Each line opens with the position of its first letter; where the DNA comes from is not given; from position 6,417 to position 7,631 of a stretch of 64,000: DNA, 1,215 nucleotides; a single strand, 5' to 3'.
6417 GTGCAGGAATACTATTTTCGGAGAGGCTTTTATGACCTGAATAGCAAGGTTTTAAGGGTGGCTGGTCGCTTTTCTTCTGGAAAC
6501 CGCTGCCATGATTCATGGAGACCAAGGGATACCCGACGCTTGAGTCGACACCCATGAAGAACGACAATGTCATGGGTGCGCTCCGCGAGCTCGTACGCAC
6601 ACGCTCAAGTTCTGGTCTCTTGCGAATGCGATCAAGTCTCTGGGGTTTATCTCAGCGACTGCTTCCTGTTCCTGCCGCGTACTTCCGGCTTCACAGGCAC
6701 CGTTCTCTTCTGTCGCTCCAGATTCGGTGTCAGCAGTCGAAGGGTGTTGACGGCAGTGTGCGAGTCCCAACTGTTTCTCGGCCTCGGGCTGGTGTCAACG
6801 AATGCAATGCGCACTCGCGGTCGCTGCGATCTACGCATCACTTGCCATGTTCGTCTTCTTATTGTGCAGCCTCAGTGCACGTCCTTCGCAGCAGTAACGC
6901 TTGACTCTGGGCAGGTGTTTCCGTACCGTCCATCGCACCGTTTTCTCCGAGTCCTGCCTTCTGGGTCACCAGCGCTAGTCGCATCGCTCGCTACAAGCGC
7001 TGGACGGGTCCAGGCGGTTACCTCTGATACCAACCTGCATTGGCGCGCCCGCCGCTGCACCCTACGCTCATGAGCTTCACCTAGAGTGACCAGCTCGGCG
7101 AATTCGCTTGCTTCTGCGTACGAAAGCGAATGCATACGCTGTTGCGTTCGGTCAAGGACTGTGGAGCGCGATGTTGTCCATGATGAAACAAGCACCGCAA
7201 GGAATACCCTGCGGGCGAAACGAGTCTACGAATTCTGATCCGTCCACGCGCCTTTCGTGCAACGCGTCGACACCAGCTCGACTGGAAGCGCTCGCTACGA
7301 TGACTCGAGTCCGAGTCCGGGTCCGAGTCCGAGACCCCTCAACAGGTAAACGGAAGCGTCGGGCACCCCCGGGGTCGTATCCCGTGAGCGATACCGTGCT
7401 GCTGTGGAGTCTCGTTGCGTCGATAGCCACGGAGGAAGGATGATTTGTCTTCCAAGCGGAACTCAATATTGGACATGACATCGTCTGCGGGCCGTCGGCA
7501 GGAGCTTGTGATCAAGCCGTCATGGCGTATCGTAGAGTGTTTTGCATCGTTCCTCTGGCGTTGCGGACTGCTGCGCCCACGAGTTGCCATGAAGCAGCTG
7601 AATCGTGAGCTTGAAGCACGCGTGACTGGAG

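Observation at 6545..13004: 6.5 kb palindromic structure: near-identical 1.4 kb inverted repeats bracketing an m5C RNA methyltransferase gene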

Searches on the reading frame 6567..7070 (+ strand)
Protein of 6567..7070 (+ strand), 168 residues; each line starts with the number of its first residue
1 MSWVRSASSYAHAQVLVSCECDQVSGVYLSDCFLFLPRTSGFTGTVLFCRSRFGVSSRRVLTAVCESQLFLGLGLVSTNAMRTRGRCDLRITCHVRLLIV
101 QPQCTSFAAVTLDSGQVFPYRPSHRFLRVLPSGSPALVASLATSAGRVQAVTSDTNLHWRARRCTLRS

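Call 25: list_cluster_members(proteins=[window:6567-7070:+, window:12478-12981:-, window:7342-7707:-, window:11828-12193:+, window:12054-12464:+, window:6515-6901:+, window:9631-9945:-, window:8586-8942:-, window:9194-9502:+, window:5179-5580:+])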
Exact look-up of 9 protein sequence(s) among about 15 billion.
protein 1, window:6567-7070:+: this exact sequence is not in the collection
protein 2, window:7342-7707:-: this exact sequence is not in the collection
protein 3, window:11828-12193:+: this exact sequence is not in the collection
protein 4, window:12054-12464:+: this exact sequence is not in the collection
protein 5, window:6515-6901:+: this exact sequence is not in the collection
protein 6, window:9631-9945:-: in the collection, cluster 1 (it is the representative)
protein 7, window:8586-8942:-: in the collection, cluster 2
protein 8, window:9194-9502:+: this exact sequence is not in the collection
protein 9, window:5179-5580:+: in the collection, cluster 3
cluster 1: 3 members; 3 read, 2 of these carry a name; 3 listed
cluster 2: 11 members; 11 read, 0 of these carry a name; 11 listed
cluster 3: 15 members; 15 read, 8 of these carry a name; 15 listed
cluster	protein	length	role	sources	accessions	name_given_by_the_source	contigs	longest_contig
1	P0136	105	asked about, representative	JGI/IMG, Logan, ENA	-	hypothetical protein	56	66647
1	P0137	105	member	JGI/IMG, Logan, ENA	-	hypothetical protein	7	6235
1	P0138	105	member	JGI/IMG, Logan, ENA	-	-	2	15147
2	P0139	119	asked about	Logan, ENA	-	-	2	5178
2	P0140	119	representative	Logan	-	-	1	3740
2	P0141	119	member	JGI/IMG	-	-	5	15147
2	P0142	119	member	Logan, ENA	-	-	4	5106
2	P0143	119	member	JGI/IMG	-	-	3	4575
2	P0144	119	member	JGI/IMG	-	-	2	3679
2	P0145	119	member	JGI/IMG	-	-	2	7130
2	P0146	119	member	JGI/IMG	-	-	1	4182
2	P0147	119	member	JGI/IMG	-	-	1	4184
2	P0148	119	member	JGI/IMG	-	-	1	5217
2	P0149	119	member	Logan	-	-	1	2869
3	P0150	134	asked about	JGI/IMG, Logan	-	hypothetical protein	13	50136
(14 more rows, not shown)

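Call 47: search_protein_families(library=pfam, proteins=[window:6567-7070:+], max_evalue=0.1)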
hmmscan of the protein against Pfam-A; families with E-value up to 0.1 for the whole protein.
window:6567-7070:+ (168 aa): 0 families

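Call 48: find_homologous_proteins(query=window:6567-7070:+, max_evalue=0.01)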
Query window:6567-7070:+ (168 aa): 1 proteins with E <= 0.01 among 249 candidates.
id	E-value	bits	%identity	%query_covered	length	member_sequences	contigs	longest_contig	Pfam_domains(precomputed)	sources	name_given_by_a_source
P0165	1.8e-103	361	99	100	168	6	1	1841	-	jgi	jgi:hypothetical protein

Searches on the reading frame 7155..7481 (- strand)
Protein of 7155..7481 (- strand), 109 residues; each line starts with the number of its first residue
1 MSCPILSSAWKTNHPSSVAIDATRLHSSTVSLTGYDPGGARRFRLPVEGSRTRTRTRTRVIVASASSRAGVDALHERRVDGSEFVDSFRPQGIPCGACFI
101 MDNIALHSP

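Call 47: search_protein_families(library=pfam, proteins=[window:7155-7481:-], max_evalue=0.1)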
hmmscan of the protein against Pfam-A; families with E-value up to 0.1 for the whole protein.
window:7155-7481:- (109 aa): 1 family
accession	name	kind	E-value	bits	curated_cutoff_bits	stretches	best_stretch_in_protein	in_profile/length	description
PF13358.12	DDE_3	-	0.021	15.1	28.6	1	18-107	3-91/146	DDE superfamily endonuclease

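Call 56: search_protein_representatives(protein=window:7155-7481:-)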
Query: 109 residues. Proteins with E-value up to 0.001 (for the whole library): 18; up to 1e-10: 0; up to 1e-30: 0. The best 18 are listed.
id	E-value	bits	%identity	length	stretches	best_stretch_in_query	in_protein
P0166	1.7e-10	57.7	44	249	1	17-108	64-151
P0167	5.8e-10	55.9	43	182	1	2-108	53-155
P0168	4.2e-09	53.2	33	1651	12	2-52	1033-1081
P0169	3.6e-08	50.2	49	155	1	22-106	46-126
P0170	1.3e-07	48.3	43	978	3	48-100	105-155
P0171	1.8e-07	47.9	34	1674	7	42-83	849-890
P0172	1.2e-06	45.2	44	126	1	19-108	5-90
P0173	1.5e-06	45.0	38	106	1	14-107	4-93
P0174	2.3e-06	44.4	44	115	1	19-109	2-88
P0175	6.3e-06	43.0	42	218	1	4-108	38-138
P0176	3.7e-05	40.5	46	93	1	53-108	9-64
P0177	8.4e-05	39.3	38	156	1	10-108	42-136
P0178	1.1e-04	39.0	39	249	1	11-107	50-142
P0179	1.9e-04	38.2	33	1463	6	60-104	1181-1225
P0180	1.9e-04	38.2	40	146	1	18-107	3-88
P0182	2.4e-04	37.9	35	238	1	5-103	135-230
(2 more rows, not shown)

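Call 57: search_protein_families(library=pfam, proteins=[P0166, P0167, P0169, P0172, P0175, P0177, P0178, P0180, P0182, P0173], max_evalue=0.01)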
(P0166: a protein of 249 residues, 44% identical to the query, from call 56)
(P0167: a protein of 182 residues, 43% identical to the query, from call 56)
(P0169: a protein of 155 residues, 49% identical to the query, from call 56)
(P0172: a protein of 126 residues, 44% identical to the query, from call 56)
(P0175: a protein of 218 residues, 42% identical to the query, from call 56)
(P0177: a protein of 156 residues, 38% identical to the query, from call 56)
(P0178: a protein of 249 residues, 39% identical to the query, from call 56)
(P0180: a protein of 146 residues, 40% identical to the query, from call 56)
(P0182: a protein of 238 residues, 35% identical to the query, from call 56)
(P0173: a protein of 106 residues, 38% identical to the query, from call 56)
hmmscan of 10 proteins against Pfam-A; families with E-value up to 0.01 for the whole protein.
P0166 (249 aa): 1 family
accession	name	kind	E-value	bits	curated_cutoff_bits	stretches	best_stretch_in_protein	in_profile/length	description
PF13358.12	DDE_3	-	0.00036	20.8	28.6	1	65-178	3-121/146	DDE superfamily endonuclease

P0167 (182 aa): 0 families

P0169 (155 aa): 0 families

P0172 (126 aa): 0 families

P0175 (218 aa): 1 family
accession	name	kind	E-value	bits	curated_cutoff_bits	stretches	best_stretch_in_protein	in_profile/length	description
PF13358.12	DDE_3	-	7e-06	26.4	28.6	1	56-140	7-94/146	DDE superfamily endonuclease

P0177 (156 aa): 0 families

P0178 (249 aa): 0 families

P0180 (146 aa): 0 families

P0182 (238 aa): 0 families

P0173 (106 aa): 0 families

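Call 59: list_cluster_members(proteins=[P0166, P0167, P0169, P0172, P0173, P0174, P0175, P0177, P0178, P0182])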
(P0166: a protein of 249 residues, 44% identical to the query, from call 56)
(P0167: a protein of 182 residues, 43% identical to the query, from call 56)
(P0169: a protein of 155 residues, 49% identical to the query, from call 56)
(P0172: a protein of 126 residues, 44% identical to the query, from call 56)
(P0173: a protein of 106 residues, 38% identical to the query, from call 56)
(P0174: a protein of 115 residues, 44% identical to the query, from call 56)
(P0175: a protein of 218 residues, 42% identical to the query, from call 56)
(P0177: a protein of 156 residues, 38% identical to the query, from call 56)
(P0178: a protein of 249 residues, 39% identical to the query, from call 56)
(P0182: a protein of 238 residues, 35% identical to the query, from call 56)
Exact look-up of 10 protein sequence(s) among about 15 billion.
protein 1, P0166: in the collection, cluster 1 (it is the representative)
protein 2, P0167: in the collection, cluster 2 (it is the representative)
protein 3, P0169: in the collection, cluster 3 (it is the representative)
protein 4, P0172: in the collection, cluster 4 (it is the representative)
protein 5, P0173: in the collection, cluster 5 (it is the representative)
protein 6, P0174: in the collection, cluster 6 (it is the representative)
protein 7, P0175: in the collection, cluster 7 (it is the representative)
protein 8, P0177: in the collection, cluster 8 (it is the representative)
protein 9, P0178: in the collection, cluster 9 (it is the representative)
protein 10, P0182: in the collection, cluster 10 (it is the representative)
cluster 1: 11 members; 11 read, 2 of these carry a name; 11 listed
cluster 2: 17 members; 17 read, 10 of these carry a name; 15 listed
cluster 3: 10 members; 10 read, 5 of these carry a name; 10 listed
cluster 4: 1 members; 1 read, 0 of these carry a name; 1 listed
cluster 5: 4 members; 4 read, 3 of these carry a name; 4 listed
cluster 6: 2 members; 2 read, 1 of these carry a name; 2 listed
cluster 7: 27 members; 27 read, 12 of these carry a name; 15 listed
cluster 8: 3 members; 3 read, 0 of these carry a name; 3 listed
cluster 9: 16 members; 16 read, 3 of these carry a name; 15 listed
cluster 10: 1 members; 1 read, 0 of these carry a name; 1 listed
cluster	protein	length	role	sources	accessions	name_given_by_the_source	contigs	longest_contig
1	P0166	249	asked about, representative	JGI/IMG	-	-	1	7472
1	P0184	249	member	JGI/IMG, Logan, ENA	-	hypothetical protein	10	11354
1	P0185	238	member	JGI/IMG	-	hypothetical protein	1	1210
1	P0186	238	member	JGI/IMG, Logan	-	-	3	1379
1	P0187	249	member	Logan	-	-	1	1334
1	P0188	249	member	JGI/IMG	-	-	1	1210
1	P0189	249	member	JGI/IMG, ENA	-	-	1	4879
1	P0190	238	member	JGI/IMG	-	-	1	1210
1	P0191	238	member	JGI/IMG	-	-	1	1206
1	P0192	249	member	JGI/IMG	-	-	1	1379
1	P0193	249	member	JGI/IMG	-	-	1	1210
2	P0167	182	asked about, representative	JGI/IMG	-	hypothetical protein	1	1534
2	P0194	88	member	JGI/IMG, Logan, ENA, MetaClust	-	hypothetical protein | \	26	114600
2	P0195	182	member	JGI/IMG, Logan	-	hypothetical protein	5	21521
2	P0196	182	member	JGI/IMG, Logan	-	hypothetical protein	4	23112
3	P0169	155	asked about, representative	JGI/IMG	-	-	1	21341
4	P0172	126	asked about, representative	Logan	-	-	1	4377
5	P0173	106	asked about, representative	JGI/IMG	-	hypothetical protein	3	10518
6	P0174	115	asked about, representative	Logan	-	-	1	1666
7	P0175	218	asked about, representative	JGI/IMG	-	-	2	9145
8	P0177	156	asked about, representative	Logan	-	-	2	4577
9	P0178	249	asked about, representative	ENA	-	-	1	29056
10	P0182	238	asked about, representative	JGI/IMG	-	-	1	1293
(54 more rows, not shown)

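Call 60: find_encoding_contigs(protein=P0184, flank=6000, max_places=6)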
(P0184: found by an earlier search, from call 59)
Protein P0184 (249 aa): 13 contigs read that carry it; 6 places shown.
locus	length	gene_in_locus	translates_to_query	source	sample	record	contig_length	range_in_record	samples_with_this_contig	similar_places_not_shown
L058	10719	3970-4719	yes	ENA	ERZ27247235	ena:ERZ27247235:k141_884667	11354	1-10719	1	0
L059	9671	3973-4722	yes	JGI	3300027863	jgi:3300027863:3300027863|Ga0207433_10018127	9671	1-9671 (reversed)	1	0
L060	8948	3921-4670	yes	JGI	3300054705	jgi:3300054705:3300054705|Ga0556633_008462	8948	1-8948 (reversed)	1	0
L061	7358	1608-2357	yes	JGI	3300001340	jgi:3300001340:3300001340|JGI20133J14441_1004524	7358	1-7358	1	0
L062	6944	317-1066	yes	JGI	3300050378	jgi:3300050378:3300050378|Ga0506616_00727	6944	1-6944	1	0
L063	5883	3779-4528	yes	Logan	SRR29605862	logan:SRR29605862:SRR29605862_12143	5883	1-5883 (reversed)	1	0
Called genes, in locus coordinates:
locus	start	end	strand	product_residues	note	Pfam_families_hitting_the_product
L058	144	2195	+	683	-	-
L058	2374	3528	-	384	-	PF01073:3Beta_HSD, PF01370:Epimerase, PF03435:Sacchrp_dh_NADP (weak), PF13460:NAD_binding_10, PF16363:GDP_Man_Dehyd, PF08338:DUF1731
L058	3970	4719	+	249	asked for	-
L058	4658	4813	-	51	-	-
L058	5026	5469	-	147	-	-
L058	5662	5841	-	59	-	-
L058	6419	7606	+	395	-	PF02319:WHD_E2F_TDP, PF08781:DP (faint)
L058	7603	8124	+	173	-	-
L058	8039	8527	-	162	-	PF10447:EXOSC1 (faint)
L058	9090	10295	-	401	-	PF16881:LIAS_N (weak), PF04055:Radical_SAM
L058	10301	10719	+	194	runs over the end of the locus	-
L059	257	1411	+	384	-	PF01073:3Beta_HSD, PF01370:Epimerase, PF03435:Sacchrp_dh_NADP (weak), PF13460:NAD_binding_10, PF16363:GDP_Man_Dehyd, PF08338:DUF1731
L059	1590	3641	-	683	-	-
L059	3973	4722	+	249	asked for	-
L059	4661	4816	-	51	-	-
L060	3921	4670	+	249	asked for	-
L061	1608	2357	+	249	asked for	-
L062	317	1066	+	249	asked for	-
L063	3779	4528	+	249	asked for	-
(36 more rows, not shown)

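Call 74: search_solved_structures(query=A2, max_evalue=10)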
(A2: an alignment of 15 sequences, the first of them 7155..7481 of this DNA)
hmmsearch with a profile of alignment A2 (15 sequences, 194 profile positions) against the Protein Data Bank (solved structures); distinct sequences matched with E-value up to 10: 0.

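Call 75: search_protein_families(library=ncbifam, proteins=[P0175, P0166, P0169, window:7155-7481:-], max_evalue=1)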
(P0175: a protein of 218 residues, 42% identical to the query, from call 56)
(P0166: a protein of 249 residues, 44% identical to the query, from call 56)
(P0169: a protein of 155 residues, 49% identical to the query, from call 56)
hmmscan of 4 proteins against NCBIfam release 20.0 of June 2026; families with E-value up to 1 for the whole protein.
P0175 (218 aa): 1 family
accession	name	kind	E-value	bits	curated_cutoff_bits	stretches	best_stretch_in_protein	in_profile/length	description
NF033545.0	transpos_IS630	equivalog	0.0043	16.5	100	1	50-139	145-237/299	IS630 family transposase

P0166 (249 aa): 1 family
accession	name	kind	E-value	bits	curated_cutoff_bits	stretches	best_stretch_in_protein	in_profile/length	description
NF007910.0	PRK10622.1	equivalog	0.12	11.3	577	1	24-49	118-143/386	bifunctional chorismate mutase/prephenate dehydratase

P0169 (155 aa): 0 families

window:7155-7481:- (109 aa): 1 family
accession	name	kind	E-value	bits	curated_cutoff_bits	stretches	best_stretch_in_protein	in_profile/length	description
TIGR03631.1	uS13_bact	equivalog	0.16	12.4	130.45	1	39-59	88-108/113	30S ribosomal protein S13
